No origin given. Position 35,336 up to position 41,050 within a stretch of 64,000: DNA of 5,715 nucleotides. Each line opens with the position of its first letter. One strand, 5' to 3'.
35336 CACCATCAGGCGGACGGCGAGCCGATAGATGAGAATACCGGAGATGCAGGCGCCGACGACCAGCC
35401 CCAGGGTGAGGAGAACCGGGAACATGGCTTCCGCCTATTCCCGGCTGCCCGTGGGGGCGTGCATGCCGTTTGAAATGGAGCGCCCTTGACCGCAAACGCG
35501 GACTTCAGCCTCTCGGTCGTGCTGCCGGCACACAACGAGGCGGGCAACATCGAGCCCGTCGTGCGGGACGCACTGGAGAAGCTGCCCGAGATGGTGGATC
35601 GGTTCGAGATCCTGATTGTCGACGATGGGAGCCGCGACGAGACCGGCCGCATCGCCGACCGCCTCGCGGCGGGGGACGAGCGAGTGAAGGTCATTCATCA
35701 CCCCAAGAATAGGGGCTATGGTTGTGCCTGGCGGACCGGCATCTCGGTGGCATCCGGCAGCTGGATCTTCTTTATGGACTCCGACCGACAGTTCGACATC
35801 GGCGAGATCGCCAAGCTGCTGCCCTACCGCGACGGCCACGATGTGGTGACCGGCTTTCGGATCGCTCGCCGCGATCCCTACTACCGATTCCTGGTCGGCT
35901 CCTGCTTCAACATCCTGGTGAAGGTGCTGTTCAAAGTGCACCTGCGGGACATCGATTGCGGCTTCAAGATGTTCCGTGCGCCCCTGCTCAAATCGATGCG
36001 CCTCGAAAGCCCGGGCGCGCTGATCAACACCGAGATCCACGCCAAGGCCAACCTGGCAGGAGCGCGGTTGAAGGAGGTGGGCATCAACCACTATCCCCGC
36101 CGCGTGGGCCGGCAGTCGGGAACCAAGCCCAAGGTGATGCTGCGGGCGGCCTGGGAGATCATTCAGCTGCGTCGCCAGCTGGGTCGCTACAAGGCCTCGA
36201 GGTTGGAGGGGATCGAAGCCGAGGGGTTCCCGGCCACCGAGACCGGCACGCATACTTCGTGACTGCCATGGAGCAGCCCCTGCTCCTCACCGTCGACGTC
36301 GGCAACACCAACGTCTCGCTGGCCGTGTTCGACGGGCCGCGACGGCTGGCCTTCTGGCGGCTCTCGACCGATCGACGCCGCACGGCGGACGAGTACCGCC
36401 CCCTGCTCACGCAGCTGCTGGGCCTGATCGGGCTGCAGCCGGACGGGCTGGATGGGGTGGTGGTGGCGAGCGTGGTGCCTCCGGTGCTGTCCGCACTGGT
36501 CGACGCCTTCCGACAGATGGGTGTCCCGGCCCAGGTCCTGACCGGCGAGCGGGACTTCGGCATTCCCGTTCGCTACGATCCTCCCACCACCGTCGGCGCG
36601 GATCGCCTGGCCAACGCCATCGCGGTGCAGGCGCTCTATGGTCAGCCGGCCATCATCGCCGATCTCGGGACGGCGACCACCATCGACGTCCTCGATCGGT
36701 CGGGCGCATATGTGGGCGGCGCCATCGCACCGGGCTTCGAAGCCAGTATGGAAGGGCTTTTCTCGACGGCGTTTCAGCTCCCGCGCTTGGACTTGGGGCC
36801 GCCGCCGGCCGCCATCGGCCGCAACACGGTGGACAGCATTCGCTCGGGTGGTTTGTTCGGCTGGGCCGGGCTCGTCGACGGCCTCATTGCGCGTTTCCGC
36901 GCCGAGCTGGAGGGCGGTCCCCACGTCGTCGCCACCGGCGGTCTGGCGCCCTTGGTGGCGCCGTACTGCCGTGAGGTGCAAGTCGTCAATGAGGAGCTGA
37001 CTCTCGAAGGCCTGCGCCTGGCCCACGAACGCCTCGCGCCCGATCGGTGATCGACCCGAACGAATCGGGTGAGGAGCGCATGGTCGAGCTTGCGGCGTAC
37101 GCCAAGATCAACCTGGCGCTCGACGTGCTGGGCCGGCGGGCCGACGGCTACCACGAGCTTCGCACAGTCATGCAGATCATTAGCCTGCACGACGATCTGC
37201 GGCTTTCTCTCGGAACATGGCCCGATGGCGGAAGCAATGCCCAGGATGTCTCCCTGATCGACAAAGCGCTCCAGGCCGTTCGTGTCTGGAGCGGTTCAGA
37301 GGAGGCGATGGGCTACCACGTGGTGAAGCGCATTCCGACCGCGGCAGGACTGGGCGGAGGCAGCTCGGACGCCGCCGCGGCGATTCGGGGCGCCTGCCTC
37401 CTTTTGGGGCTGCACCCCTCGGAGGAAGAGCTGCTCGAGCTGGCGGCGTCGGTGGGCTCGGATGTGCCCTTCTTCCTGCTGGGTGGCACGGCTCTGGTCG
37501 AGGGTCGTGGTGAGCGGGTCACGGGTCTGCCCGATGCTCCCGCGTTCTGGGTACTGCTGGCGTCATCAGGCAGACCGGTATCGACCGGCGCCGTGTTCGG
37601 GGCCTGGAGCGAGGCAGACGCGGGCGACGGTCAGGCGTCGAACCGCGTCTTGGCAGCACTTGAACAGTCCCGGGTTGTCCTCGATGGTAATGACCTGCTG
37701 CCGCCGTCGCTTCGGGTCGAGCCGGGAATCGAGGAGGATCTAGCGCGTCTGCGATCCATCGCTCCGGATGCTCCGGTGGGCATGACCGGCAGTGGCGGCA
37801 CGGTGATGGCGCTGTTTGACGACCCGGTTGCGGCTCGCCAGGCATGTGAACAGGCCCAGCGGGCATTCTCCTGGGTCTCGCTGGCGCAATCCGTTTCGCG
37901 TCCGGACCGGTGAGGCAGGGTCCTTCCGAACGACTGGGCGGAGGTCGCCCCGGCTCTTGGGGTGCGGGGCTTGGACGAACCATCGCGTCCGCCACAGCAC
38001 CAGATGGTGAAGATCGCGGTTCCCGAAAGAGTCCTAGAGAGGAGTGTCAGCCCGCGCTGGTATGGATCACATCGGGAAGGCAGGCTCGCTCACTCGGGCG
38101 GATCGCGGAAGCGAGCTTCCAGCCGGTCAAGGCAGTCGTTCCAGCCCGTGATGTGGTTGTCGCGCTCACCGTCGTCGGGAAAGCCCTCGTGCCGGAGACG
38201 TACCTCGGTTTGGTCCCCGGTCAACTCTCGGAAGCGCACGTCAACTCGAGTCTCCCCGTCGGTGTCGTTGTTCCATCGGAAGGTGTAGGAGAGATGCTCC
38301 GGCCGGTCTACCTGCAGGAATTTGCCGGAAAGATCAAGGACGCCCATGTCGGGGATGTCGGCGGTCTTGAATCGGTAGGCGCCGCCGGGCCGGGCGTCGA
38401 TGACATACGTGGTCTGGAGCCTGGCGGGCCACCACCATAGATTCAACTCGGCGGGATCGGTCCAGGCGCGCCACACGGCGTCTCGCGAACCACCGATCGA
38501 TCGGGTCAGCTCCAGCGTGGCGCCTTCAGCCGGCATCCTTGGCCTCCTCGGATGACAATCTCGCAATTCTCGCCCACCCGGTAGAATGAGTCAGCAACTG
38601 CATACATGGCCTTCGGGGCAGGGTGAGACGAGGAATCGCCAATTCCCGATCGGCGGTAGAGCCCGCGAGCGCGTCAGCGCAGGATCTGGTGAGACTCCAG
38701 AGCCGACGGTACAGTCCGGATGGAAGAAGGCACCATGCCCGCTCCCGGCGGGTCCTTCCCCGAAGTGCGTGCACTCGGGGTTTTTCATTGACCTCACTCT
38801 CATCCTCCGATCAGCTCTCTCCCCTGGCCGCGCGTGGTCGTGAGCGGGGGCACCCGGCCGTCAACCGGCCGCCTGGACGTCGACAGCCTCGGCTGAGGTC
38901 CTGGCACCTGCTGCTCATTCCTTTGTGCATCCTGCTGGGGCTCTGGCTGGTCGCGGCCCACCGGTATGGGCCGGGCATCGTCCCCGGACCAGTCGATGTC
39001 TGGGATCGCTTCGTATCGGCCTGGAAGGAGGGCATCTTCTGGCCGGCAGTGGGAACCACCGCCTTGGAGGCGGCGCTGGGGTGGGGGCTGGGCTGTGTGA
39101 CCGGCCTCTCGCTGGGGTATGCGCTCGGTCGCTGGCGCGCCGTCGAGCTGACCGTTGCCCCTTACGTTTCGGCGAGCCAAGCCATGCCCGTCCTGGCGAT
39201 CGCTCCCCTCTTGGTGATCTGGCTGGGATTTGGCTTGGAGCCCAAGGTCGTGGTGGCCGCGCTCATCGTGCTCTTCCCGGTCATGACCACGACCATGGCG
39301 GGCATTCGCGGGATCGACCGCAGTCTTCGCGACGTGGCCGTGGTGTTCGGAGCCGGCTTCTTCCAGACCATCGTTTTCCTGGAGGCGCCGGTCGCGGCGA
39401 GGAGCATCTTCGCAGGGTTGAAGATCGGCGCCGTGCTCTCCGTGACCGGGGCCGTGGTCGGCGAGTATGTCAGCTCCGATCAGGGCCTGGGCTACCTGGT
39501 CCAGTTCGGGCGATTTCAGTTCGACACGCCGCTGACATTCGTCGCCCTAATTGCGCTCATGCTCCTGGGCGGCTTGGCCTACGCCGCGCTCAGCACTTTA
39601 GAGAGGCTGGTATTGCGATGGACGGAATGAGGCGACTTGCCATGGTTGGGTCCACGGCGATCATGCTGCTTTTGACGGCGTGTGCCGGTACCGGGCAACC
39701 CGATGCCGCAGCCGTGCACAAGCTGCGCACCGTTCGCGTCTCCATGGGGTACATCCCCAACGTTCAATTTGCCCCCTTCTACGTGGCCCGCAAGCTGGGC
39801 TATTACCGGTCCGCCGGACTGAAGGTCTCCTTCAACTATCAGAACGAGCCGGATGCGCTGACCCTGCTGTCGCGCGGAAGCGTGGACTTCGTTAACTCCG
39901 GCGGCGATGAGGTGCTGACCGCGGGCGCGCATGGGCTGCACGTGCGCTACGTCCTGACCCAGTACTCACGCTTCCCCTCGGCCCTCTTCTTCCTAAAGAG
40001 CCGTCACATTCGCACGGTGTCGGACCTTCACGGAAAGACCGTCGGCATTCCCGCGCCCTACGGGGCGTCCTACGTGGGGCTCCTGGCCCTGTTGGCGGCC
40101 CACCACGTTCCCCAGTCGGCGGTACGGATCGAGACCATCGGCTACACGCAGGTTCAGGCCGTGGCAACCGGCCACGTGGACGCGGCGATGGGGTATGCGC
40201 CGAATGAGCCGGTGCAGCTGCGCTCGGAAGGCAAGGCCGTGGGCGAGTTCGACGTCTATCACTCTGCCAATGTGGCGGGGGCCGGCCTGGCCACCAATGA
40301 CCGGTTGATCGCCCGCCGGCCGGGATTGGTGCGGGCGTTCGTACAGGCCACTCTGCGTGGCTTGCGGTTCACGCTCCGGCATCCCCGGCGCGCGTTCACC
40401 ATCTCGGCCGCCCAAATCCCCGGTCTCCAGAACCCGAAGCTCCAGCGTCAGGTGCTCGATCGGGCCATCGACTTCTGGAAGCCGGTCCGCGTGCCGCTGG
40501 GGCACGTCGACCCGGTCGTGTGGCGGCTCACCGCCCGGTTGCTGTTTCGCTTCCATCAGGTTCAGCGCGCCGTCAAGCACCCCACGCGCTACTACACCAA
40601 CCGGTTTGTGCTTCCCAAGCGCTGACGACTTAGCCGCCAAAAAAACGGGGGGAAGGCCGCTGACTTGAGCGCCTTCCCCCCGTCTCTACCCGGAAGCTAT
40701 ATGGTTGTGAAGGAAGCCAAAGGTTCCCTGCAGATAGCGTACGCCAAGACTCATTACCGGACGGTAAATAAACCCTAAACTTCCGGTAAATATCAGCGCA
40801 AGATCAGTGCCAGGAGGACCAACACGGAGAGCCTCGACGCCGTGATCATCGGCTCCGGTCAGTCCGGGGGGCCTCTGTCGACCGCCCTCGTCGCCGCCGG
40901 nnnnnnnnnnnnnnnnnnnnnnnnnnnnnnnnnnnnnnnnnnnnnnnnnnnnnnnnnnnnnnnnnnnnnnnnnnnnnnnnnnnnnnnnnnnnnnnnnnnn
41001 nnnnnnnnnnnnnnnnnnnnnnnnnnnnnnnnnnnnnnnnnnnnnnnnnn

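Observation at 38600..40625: FMN riboswitch controlling a RibXY-type (NitT/TauT permease + NMT1-like binding lipoprotein) putative riboflavin importer lacking its own ATPase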

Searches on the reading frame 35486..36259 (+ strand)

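Call 43: search_protein_families(library=pfam, proteins=[window:35486-36259:+])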
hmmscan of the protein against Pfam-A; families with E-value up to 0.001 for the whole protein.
window:35486-36259:+ (258 aa): 3 families
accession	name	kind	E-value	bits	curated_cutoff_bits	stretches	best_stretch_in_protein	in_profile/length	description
PF00535.33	Glycos_transf_2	-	3.4e-32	112.1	23.3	1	10-169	1-165/168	Glycosyl transferase family 2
PF13641.12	Glyco_tranf_2_3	-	3.5e-06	27.7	27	1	9-133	3-131/230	Glycosyltransferase like family 2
PF10111.15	Glyco_tranf_2_2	-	8e-05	22.7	27.3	1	10-111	1-102/276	Glycosyltransferase like family 2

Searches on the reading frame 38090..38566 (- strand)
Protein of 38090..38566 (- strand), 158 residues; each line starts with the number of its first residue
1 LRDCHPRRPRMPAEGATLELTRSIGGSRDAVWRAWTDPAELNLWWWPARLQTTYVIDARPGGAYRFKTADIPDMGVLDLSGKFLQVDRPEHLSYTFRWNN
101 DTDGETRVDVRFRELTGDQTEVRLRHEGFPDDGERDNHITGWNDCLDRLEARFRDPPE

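Call 8: search_protein_families(library=pfam, proteins=[window:38090-38566:-])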
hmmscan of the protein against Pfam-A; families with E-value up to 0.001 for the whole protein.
window:38090-38566:- (158 aa): 1 family
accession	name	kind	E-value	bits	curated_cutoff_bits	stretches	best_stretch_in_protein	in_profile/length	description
PF08327.17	AHSA1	-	1.1e-28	100.4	22.1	1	27-153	3-124/125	Activator of Hsp90 ATPase homolog 1-like protein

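Call 9: search_protein_families(library=ncbifam, proteins=[window:38090-38566:-])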
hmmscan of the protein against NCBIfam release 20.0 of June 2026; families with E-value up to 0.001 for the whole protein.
window:38090-38566:- (158 aa): 0 families

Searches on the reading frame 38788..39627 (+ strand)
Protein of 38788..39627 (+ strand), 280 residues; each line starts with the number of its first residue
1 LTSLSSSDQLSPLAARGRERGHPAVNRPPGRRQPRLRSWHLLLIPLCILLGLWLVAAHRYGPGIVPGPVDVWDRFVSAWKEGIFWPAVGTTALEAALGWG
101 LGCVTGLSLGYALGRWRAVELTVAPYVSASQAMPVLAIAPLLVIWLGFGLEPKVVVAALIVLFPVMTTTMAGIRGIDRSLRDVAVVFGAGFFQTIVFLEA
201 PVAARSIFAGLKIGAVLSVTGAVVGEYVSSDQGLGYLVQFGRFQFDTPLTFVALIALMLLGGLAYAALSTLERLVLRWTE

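Call 8: search_protein_families(library=pfam, proteins=[window:38788-39627:+])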
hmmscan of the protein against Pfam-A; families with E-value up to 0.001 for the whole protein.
window:38788-39627:+ (280 aa): 1 family
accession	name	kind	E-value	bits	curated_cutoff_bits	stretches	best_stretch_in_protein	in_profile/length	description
PF00528.27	BPD_transp_1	-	9.3e-24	84.6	26.4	1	106-270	1-169/184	Binding-protein-dependent transport system inner membrane component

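Call 9: search_protein_families(library=ncbifam, proteins=[window:38788-39627:+])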
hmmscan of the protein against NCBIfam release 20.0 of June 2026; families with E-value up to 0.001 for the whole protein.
window:38788-39627:+ (280 aa): 8 families
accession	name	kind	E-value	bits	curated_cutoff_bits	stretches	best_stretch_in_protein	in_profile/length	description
NF008470.0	PRK11365.1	equivalog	1.1e-25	90.6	347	1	44-279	17-253/263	aliphatic sulfonate ABC transporter permease SsuC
NF040733.1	ABC_perm_U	equivalog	1.8e-25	89.9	295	1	43-278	12-248/251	ABC transporter permease subunit SaoP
NF007545.0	PRK10160.1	equivalog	9.9e-17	61.2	342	1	31-260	16-254/275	taurine ABC transporter permease TauC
TIGR01183.1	ntrB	equivalog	3.9e-11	43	209.05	1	81-240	13-171/202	nitrate ABC transporter permease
NF008196.0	PRK10952.1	equivalog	2.8e-10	39.6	439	1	102-260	160-317/356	glycine betaine/L-proline ABC transporter permease ProW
TIGR03416.1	ABC_choXWV_perm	equivalog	7.6e-10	38.7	363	1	101-259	101-258/267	choline ABC transporter permease subunit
TIGR01581.1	Mo_ABC_porter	hypoth_equivalog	7.4e-05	22.3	210.3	1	153-212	105-165/225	ABC transporter permease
TIGR02141.1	modB_ABC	equivalog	8.2e-05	22.3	182.6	1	142-213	72-143/208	molybdate ABC transporter permease subunit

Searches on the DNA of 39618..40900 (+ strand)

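Call 22: search_rna_families(sources=[L003, L004, L005, L006, L007, L008, L009, L010, L012, L013, L015, L016, L017, L018, L019, L020, L021, L022, L023, L024], threshold=gathering)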
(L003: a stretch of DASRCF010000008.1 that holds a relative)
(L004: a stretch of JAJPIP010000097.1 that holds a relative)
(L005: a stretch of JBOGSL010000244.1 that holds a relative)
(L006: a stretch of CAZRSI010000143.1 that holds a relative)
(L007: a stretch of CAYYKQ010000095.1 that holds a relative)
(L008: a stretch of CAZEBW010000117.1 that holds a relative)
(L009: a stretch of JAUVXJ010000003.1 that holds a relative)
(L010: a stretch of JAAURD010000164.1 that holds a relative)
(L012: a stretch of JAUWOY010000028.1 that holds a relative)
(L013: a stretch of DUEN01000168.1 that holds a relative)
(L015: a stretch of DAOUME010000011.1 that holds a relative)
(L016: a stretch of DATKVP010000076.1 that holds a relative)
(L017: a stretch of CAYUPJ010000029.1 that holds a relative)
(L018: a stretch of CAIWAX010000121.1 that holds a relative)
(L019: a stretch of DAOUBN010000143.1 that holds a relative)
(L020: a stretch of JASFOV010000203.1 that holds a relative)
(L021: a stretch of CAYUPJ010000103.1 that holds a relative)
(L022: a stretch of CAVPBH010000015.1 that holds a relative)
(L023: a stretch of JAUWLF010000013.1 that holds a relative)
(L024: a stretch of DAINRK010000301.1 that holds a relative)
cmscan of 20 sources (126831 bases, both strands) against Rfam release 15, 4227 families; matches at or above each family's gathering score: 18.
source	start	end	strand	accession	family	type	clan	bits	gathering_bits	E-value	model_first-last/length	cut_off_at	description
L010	1730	1893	+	RF00050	FMN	Cis-reg; riboswitch;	-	104.4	66.2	6.8e-23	1-138/138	no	FMN riboswitch aptamer (RFN element)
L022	1796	1943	+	RF00050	FMN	Cis-reg; riboswitch;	-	104.3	66.2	7.4e-23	1-138/138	no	FMN riboswitch aptamer (RFN element)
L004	2733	2874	+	RF00050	FMN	Cis-reg; riboswitch;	-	103.3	66.2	1.4e-22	1-138/138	no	FMN riboswitch aptamer (RFN element)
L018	1877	1998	+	RF00050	FMN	Cis-reg; riboswitch;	-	102.5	66.2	2.3e-22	1-138/138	no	FMN riboswitch aptamer (RFN element)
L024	1802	1944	+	RF00050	FMN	Cis-reg; riboswitch;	-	101.7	66.2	3.7e-22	1-138/138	no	FMN riboswitch aptamer (RFN element)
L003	1933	2065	+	RF00050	FMN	Cis-reg; riboswitch;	-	100.7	66.2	7.2e-22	1-138/138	no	FMN riboswitch aptamer (RFN element)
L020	558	703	+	RF00050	FMN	Cis-reg; riboswitch;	-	100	66.2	1.1e-21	1-138/138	no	FMN riboswitch aptamer (RFN element)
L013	1780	1934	+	RF00050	FMN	Cis-reg; riboswitch;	-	98.5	66.2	2.7e-21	1-138/138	no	FMN riboswitch aptamer (RFN element)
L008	1003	1163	+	RF00050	FMN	Cis-reg; riboswitch;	-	93.8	66.2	5.4e-20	1-138/138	no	FMN riboswitch aptamer (RFN element)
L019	1358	1543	+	RF00050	FMN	Cis-reg; riboswitch;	-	93.3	66.2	7.2e-20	1-138/138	no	FMN riboswitch aptamer (RFN element)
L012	1724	1885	+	RF00050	FMN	Cis-reg; riboswitch;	-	93.1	66.2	8.1e-20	1-138/138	no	FMN riboswitch aptamer (RFN element)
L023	1881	2032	+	RF00050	FMN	Cis-reg; riboswitch;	-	92.1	66.2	1.5e-19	1-138/138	no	FMN riboswitch aptamer (RFN element)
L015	1882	2029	+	RF00050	FMN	Cis-reg; riboswitch;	-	90.3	66.2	4.6e-19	1-138/138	no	FMN riboswitch aptamer (RFN element)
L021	1742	1909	+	RF00050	FMN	Cis-reg; riboswitch;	-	89.9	66.2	6.2e-19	1-138/138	no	FMN riboswitch aptamer (RFN element)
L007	1374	1569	+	RF00050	FMN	Cis-reg; riboswitch;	-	88.9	66.2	1.1e-18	1-138/138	no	FMN riboswitch aptamer (RFN element)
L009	1877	2028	+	RF00050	FMN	Cis-reg; riboswitch;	-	88.3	66.2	1.6e-18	1-138/138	no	FMN riboswitch aptamer (RFN element)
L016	1879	2029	+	RF00050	FMN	Cis-reg; riboswitch;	-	86.2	66.2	6.4e-18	1-138/138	no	FMN riboswitch aptamer (RFN element)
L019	72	145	+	RF00005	tRNA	Gene; tRNA;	CL00001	69.3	29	9.6e-13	1-71/71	no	tRNA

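Call 23: search_rna_families(sources=[L025, L027, L029, L030, L032, L033, L034, L035, L039, L040, L042, L043, L044, L046, L047, L049, L050, L053, L054, L055], threshold=gathering)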
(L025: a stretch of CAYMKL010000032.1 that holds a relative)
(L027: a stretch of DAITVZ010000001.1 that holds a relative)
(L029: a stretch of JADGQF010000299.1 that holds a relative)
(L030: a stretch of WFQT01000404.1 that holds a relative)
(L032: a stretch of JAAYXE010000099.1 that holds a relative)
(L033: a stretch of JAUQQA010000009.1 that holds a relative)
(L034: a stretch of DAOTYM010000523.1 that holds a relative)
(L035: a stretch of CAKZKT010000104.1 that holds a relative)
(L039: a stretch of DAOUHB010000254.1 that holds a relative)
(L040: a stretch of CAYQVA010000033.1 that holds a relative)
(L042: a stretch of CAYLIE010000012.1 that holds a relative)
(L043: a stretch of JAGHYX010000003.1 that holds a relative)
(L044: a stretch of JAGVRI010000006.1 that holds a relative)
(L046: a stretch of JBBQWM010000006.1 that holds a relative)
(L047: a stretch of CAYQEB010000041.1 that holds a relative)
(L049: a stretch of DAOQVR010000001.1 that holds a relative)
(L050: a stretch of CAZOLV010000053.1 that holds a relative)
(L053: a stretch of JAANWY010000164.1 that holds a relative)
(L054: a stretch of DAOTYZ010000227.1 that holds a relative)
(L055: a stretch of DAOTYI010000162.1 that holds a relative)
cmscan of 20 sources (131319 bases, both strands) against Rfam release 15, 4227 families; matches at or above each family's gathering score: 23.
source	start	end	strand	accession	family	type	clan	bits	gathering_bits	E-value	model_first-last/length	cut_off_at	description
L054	1900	2024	+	RF00050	FMN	Cis-reg; riboswitch;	-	102.6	66.2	2.2e-22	1-138/138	no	FMN riboswitch aptamer (RFN element)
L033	1893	2017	+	RF00050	FMN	Cis-reg; riboswitch;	-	101.6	66.2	4.1e-22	1-138/138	no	FMN riboswitch aptamer (RFN element)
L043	1900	2024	+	RF00050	FMN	Cis-reg; riboswitch;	-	101.5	66.2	4.4e-22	1-138/138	no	FMN riboswitch aptamer (RFN element)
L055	532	712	+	RF00050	FMN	Cis-reg; riboswitch;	-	101.1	66.2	5.5e-22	1-138/138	no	FMN riboswitch aptamer (RFN element)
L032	1729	1864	+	RF00050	FMN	Cis-reg; riboswitch;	-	99.1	66.2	2e-21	1-138/138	no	FMN riboswitch aptamer (RFN element)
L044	455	614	+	RF00050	FMN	Cis-reg; riboswitch;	-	97.1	66.2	6.9e-21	1-138/138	no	FMN riboswitch aptamer (RFN element)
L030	1686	1839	+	RF00050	FMN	Cis-reg; riboswitch;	-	96.9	66.2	7.7e-21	1-138/138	no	FMN riboswitch aptamer (RFN element)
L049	1741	1888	+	RF00050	FMN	Cis-reg; riboswitch;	-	95.4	66.2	2e-20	1-138/138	no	FMN riboswitch aptamer (RFN element)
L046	1257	1430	+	RF00050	FMN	Cis-reg; riboswitch;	-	92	66.2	1.7e-19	1-138/138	no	FMN riboswitch aptamer (RFN element)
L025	1830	1988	+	RF00050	FMN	Cis-reg; riboswitch;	-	91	66.2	3.2e-19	1-138/138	no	FMN riboswitch aptamer (RFN element)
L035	1811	1971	+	RF00050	FMN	Cis-reg; riboswitch;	-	90.6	66.2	4.1e-19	1-138/138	no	FMN riboswitch aptamer (RFN element)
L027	1792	1950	+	RF00050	FMN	Cis-reg; riboswitch;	-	89.9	66.2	6.2e-19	1-138/138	no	FMN riboswitch aptamer (RFN element)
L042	1932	2113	+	RF00050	FMN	Cis-reg; riboswitch;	-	88.2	66.2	1.8e-18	1-138/138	no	FMN riboswitch aptamer (RFN element)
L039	555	734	+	RF00050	FMN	Cis-reg; riboswitch;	-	87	66.2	3.8e-18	1-138/138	no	FMN riboswitch aptamer (RFN element)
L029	1627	1829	+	RF00050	FMN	Cis-reg; riboswitch;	-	82.4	66.2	7.2e-17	1-138/138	no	FMN riboswitch aptamer (RFN element)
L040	1806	2077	+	RF00050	FMN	Cis-reg; riboswitch;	-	81.8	66.2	1e-16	1-138/138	no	FMN riboswitch aptamer (RFN element)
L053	1478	1745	+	RF00050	FMN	Cis-reg; riboswitch;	-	76.6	66.2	2.7e-15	1-138/138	no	FMN riboswitch aptamer (RFN element)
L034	1036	1107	+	RF00005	tRNA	Gene; tRNA;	CL00001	76.5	29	1.1e-14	1-71/71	no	tRNA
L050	1707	1887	+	RF00050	FMN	Cis-reg; riboswitch;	-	68.7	66.2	3.8e-13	1-138/138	no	FMN riboswitch aptamer (RFN element)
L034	613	740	-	RF00059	TPP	Cis-reg; riboswitch;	-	64.5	54.3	4.7e-10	1-105/105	no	TPP riboswitch aptamer (THI element)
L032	14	88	-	RF00005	tRNA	Gene; tRNA;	CL00001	64.4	29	2.2e-11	1-71/71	no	tRNA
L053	4114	4343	+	RF00174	Cobalamin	Cis-reg; riboswitch;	CL00101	57.2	31.5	3.1e-11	1-189/189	no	Cobalamin riboswitch aptamer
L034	925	1006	+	RF00005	tRNA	Gene; tRNA;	CL00001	53.3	29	2.6e-08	1-71/71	no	tRNA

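Call 40: search_rna_families(sources=[L005, L006, L017, L034, L047], threshold=evalue, max_evalue=0.1)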
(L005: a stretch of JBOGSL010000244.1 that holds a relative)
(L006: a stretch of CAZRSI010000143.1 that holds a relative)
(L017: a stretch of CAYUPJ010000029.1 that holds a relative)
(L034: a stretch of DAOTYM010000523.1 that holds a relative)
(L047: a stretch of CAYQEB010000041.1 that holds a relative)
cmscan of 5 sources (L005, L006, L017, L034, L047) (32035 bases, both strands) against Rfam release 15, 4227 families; matches with E-value up to 0.1: 7.
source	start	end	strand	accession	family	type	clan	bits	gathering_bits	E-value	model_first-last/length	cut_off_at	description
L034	1036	1107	+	RF00005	tRNA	Gene; tRNA;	CL00001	76.5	29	2.6e-15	1-71/71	no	tRNA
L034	613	740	-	RF00059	TPP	Cis-reg; riboswitch;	-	64.5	54.3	1.1e-10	1-105/105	no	TPP riboswitch aptamer (THI element)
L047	1593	1788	+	RF00050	FMN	Cis-reg; riboswitch;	-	64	66.2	1.8e-12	1-138/138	no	FMN riboswitch aptamer (RFN element)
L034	1212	1398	+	RF00050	FMN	Cis-reg; riboswitch;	-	58.8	66.2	4.5e-11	1-138/138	no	FMN riboswitch aptamer (RFN element)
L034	925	1006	+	RF00005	tRNA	Gene; tRNA;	CL00001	53.3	29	6.3e-09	1-71/71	no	tRNA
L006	1696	1801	+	RF00050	FMN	Cis-reg; riboswitch;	-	47.7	66.2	4.9e-08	1-138/138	no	FMN riboswitch aptamer (RFN element)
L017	2626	2752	+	RF00050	FMN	Cis-reg; riboswitch;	-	41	66.2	3.3e-06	1-138/138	no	FMN riboswitch aptamer (RFN element)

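Call 44: search_rna_families(source=window, start=40560, end=40900, threshold=evalue, max_evalue=1)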
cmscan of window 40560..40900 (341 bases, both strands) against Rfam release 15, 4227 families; matches with E-value up to 1: 2.
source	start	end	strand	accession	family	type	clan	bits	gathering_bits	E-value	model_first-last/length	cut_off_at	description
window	40635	40692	-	RF01918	mir-1249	Gene; miRNA;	-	21.7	83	0.035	1-75/75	no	mir-1249 microRNA precursor family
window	40645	40779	+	RF02603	BASRCII26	Gene; sRNA;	-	13.7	218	0.34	1-190/190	no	Brucella sRNA CII26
